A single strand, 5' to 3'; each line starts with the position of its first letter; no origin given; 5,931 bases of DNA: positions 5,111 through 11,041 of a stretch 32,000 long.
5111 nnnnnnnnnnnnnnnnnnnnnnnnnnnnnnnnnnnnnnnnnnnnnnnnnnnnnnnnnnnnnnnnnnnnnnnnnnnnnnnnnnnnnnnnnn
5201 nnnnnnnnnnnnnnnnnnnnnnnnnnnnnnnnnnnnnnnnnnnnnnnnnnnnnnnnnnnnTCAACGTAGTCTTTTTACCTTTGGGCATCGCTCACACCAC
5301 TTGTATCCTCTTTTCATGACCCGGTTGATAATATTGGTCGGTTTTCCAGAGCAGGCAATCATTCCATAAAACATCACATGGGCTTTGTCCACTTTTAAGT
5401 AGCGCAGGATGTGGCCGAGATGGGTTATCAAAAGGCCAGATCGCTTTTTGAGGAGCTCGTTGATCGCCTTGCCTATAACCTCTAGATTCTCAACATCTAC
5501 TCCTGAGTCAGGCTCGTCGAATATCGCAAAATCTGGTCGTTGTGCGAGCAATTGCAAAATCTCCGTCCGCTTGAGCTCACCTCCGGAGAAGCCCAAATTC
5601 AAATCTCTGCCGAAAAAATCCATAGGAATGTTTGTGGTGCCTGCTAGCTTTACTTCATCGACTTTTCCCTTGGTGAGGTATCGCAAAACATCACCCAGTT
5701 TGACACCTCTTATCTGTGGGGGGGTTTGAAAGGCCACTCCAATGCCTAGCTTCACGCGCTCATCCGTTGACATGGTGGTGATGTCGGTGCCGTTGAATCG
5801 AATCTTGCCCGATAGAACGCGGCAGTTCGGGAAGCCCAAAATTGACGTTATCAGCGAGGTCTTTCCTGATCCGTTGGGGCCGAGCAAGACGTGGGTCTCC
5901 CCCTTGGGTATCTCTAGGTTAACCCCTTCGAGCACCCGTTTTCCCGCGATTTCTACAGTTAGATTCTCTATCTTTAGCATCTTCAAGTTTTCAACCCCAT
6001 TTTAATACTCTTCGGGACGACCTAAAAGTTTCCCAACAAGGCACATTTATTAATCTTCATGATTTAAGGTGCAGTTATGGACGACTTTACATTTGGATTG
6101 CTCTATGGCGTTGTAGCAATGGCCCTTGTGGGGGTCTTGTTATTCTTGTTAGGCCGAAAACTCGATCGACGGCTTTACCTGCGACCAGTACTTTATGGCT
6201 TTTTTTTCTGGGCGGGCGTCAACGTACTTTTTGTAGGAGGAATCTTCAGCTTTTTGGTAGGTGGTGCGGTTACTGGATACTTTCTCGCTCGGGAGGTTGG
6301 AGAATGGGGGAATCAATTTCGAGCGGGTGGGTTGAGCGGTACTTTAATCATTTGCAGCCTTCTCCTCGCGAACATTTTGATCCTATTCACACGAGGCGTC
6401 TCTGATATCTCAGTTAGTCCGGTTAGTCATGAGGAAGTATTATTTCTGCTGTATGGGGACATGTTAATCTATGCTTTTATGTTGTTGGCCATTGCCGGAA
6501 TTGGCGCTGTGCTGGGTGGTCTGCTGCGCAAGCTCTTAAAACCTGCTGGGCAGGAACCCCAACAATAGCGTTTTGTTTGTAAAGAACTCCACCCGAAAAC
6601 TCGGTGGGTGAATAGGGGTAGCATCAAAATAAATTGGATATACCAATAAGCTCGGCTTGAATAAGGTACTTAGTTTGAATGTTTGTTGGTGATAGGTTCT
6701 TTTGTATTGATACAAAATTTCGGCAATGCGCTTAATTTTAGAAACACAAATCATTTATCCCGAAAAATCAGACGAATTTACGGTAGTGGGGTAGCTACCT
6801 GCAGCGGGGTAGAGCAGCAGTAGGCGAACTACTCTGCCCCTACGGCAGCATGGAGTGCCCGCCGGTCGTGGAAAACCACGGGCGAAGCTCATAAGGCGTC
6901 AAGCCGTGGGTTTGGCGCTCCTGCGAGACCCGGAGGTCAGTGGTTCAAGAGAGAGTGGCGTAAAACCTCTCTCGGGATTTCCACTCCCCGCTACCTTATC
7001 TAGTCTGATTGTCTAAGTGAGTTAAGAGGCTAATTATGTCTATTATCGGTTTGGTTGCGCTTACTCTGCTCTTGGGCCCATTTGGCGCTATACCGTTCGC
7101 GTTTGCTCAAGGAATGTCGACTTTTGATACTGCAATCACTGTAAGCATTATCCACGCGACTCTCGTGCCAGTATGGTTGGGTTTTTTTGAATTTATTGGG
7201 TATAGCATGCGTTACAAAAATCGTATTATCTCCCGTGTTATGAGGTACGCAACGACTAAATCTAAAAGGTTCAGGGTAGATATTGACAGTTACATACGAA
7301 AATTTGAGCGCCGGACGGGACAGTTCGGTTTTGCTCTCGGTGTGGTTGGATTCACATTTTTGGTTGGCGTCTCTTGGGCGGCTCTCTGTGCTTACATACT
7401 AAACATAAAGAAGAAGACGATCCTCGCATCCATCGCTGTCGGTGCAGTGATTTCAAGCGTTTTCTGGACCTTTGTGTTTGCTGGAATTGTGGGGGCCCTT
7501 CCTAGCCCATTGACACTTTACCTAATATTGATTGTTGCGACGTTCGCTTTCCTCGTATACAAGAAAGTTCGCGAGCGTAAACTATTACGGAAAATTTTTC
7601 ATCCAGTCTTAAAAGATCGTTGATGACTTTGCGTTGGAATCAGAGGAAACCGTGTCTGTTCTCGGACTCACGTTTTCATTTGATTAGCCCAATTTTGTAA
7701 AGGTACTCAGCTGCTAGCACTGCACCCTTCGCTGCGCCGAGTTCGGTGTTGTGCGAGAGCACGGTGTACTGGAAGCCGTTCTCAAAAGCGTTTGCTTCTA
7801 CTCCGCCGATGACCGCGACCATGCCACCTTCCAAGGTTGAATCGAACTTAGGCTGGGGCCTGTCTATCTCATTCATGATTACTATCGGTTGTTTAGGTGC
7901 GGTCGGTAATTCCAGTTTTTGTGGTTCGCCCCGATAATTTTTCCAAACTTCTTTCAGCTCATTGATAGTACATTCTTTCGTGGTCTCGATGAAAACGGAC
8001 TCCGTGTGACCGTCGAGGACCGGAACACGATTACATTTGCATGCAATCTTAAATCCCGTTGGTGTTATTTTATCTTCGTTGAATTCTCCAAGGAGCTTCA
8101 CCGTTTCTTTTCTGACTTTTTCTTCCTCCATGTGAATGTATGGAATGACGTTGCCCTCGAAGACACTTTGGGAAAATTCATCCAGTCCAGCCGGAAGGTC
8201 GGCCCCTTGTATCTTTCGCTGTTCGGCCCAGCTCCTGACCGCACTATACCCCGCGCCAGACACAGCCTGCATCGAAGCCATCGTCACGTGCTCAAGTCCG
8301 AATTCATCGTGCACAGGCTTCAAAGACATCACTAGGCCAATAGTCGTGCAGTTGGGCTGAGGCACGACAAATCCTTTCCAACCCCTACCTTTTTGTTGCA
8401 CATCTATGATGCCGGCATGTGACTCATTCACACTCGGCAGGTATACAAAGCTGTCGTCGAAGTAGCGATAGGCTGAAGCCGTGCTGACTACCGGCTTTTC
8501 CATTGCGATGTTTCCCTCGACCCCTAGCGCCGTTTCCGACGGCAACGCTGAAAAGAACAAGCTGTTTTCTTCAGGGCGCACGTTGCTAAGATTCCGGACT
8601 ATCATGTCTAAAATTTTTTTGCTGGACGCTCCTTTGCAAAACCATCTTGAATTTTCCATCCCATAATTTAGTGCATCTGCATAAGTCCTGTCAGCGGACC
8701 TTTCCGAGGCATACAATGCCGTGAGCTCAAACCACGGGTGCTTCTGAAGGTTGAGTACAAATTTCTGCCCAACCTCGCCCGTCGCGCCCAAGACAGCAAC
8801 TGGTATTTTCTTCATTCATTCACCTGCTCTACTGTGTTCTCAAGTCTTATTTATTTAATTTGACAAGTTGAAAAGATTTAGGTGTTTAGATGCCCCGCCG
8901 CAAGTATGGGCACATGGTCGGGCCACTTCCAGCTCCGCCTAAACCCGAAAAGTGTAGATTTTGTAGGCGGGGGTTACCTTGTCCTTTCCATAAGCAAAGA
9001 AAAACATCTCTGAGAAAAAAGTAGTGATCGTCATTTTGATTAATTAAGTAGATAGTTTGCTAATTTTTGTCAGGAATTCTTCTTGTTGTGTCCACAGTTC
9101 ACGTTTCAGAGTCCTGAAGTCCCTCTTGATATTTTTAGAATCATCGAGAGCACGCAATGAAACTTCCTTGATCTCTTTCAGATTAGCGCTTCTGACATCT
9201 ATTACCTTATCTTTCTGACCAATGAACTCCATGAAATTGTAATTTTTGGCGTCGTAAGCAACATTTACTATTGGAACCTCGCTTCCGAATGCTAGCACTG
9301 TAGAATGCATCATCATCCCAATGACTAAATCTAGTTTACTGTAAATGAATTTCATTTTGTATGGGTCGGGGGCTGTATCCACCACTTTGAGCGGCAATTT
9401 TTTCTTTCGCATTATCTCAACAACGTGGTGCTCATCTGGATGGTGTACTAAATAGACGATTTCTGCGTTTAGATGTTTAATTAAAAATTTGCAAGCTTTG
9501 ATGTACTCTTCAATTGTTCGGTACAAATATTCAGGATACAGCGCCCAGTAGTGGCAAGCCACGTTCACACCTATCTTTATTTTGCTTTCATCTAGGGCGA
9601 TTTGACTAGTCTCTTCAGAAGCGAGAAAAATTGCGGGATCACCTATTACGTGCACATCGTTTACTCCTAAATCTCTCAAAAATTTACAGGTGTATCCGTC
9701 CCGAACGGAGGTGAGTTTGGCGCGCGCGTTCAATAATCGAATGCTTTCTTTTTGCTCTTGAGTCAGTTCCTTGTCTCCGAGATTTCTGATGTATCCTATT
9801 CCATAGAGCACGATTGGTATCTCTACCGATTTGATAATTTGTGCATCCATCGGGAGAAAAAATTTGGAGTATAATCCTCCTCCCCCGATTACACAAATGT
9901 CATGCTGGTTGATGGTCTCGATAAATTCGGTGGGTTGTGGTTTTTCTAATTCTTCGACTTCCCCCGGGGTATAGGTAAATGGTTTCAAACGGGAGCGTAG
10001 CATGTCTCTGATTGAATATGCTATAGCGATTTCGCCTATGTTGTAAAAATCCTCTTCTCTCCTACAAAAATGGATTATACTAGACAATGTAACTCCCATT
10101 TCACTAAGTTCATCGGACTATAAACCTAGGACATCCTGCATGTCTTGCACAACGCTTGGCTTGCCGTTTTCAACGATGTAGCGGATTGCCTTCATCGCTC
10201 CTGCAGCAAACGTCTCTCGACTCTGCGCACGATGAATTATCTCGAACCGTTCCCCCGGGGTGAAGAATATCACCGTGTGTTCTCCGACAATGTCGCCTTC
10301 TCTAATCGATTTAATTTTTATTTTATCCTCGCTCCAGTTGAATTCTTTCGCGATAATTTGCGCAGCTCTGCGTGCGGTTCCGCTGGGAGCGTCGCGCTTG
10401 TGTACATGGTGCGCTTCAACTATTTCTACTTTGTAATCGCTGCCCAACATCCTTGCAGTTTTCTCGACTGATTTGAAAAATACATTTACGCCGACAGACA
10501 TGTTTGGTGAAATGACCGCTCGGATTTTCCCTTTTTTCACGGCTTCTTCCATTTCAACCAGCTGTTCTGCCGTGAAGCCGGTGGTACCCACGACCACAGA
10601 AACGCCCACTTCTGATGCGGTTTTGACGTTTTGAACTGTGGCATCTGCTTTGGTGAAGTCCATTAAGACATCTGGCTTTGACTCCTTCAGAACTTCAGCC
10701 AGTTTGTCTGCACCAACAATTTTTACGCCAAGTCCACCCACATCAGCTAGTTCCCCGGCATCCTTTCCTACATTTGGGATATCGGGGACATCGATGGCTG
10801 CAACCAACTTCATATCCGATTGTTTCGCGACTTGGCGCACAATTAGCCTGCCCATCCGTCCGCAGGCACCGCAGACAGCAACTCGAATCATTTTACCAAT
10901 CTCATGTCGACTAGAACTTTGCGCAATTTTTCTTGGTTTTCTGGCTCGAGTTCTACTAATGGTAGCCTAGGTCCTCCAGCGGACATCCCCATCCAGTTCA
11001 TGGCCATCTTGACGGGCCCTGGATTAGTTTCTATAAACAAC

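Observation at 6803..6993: Initiator tRNA-Met apparently split by four introns, with the anticodon on a 7-nt micro-exon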

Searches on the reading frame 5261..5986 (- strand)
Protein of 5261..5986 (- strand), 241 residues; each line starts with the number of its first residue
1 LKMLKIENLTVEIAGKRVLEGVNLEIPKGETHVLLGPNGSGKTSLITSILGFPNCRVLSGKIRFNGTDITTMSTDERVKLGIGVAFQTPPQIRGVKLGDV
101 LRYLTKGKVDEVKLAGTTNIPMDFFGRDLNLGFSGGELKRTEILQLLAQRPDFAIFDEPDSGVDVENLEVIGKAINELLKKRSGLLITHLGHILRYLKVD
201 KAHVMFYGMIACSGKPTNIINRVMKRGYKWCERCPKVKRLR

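Call 8: search_protein_families(library=pfam, proteins=[window:5261-5986:-])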
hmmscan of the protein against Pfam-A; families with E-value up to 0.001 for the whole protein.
window:5261-5986:- (241 aa): 3 families
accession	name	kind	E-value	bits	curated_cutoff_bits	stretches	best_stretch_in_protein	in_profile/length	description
PF00005.33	ABC_tran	-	1.3e-20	74.9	25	1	19-160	1-136/137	ABC transporter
PF02463.25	SMC_N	-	9.8e-07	28.8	40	0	30-55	25-53/220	RecF/RecN/SMC N terminal domain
PF13304.12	AAA_21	-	4.2e-05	24.2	27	0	32-49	2-19/304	AAA domain, putative AbiEii toxin, Type IV TA system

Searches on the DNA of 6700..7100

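Call 36: search_rna_families(source=window, start=6700, end=7100, threshold=evalue, max_evalue=10, show_alignments=2)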
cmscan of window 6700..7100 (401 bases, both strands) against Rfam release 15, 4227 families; matches with E-value up to 10: 0.
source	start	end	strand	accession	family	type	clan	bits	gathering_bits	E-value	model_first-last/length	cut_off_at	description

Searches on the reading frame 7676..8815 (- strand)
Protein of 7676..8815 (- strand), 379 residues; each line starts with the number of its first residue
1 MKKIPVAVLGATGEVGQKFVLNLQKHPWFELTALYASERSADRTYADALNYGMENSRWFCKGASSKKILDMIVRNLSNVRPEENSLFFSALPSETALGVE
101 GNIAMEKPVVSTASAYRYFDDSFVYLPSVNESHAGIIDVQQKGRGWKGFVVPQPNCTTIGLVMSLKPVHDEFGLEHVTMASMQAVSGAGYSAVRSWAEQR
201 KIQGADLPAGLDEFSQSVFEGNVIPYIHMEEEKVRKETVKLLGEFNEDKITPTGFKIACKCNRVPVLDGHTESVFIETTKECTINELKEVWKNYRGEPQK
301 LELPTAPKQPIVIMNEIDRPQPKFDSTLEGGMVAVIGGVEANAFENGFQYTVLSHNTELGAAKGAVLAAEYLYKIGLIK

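Call 8: search_protein_families(library=pfam, proteins=[window:7676-8815:-])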
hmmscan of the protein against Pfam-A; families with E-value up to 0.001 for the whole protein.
window:7676-8815:- (379 aa): 2 families
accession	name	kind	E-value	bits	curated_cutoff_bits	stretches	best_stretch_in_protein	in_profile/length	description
PF02774.23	Semialdhyde_dhC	-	2.9e-34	119.3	26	1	165-357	1-182/184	Semialdehyde dehydrogenase, dimerisation domain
PF01118.30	Semialdhyde_dh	-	2.6e-18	67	26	1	6-133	2-117/121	Semialdehyde dehydrogenase, NAD binding domain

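Call 9: find_related_loci(query=window:7676-8815:-, collection=genome_contigs, flank=4000)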
Query window:7676-8815:- (379 aa) in genome_contigs; peptide patterns used: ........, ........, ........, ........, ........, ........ (x = any residue, [..] = any of these).
76 stretches matched a pattern; 22 encode a relative of the query (tblastn E <= 1e-3); 22 distinct loci.
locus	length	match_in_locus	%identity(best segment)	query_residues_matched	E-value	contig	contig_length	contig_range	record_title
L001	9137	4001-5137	89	1-379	0e+0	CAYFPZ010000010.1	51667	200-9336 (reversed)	MAG TPA_asm: Candidatus Hadarchaeota archaeon isolate ERP108616_co1_256 genome assembly, contig: k119_1860774, whole gen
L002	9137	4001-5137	88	1-379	0e+0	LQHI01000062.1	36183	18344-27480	MAG: Hadesarchaea archaeon DG-33 contigWOR1_52_54_522, whole genome shotgun sequence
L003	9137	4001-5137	87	1-379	0e+0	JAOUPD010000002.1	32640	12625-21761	MAG: Hadesarchaea archaeon isolate 8_1_Oct_SF_Bin37 8_1_Oct_SF_Bin37_scaffold_460_c1, whole genome shotgun sequence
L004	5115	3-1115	88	9-379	0e+0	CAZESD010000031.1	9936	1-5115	MAG TPA_asm: Candidatus Hadarchaeota archaeon isolate SRP239594_co1_156 genome assembly, contig: NODE_3757_length_9936_c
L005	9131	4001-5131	82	3-379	0e+0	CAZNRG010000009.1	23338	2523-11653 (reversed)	MAG TPA_asm: Candidatus Hadarchaeota archaeon isolate SRP239594_co1_76 genome assembly, contig: NODE_744_length_23338_co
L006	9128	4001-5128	82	1-376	0e+0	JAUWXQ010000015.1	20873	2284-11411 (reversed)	MAG: Hadesarchaea archaeon isolate CSMAG_2688 CSMAG_2688_k141_757716_length_20873_cov_15.0000, whole genome shotgun sequ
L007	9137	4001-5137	81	1-379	0e+0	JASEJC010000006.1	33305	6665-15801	MAG: Candidatus Hodarchaeaceae archaeon isolate Yes71-22 NODE_6_length_33305_cov_9.689504, whole genome shotgun sequence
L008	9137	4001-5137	80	1-379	0e+0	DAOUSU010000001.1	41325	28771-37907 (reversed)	MAG TPA_asm: Hadesarchaea archaeon isolate CSMAG_554 CSMAG_554_k127_288329_length_41325_cov_11.0000, whole genome shotgu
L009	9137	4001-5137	79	1-379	0e+0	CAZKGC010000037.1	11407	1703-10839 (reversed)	MAG TPA_asm: Candidatus Hadarchaeota archaeon isolate binchicken_co395_48 genome assembly, contig: NODE_1766_length_1140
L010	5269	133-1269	80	1-379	0e+0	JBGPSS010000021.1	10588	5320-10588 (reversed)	MAG: Candidatus Hadarchaeia archaeon isolate OBJ1_062018_130_12 k141_349611_length_10588_cov_10.0000, whole genome shotg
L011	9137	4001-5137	74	1-379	0e+0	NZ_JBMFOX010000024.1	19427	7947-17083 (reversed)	MAG: Candidatus Hadarchaeum sp. isolate KM4338-48 NODE_24_length_19427_cov_4.193333, whole genome shotgun sequence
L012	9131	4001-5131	73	3-379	0e+0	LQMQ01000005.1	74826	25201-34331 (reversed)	MAG: Candidatus Hadarchaeum yellowstonense isolate YNP_45 contig_124_112, whole genome shotgun sequence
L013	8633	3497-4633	72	1-379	0e+0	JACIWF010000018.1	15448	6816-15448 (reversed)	MAG: Hadesarchaea archaeon isolate MAG-18 Hadesarchaeota_A3_bin10_Scaffold_18, whole genome shotgun sequence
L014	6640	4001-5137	72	1-379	0e+0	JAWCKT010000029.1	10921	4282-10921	MAG: Candidatus Hadarchaeum sp. isolate JZ-2_201705_bins_148 JZ-2_201705_bins_148_scaffold_32, whole genome shotgun sequ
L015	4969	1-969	83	57-379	0e+0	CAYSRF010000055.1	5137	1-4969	MAG TPA_asm: Candidatus Hadarchaeota archaeon isolate SRP239594_co1_80 genome assembly, contig: NODE_12123_length_5137_c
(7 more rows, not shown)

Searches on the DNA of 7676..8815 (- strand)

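Call 35: search_rna_families(sources=[L103, L024, L006, L010, L016, L043, L117], threshold=gathering)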
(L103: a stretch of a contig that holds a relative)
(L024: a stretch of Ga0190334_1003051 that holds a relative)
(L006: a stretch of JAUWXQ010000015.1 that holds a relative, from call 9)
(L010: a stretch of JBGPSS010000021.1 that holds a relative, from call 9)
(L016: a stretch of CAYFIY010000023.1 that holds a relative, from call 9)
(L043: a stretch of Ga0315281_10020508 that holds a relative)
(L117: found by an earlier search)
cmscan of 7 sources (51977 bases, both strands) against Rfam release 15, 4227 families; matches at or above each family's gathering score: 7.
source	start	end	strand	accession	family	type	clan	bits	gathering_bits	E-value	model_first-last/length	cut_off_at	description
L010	1949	2021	-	RF00005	tRNA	Gene; tRNA;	CL00001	66.9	29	1.8e-12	1-71/71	no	tRNA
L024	2877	2951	+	RF00005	tRNA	Gene; tRNA;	CL00001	64.2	29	1e-11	1-71/71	no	tRNA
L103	4673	4747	+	RF00005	tRNA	Gene; tRNA;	CL00001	63.2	29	1.9e-11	1-71/71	no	tRNA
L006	7156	7240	+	RF00005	tRNA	Gene; tRNA;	CL00001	59.9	29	1.5e-10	1-71/71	no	tRNA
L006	6647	6736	-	RF00005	tRNA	Gene; tRNA;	CL00001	58.8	29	3.1e-10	1-71/71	no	tRNA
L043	1288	1380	+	RF00005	tRNA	Gene; tRNA;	CL00001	51.6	29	3e-08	1-71/71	no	tRNA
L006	5202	5263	-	RF00005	tRNA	Gene; tRNA;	CL00001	31.8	29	0.0081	1-71/71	no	tRNA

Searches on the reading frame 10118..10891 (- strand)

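Call 37: search_protein_families(library=pfam, proteins=[window:10118-10891:-])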
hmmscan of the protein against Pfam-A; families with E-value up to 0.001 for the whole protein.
window:10118-10891:- (257 aa): 3 families
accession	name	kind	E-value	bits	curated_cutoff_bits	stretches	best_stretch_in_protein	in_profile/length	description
PF05173.19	DapB_C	-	2.7e-39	134.4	27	1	134-255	1-121/121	Dihydrodipicolinate reductase, C-terminus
PF01113.26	DapB_N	-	3.1e-35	121.4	25.6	1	2-131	1-124/124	Dihydrodipicolinate reductase, N-terminus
PF00044.30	Gp_dh_N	-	0.0009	19.9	31.7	0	2-36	1-34/101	Glyceraldehyde 3-phosphate dehydrogenase, NAD binding domain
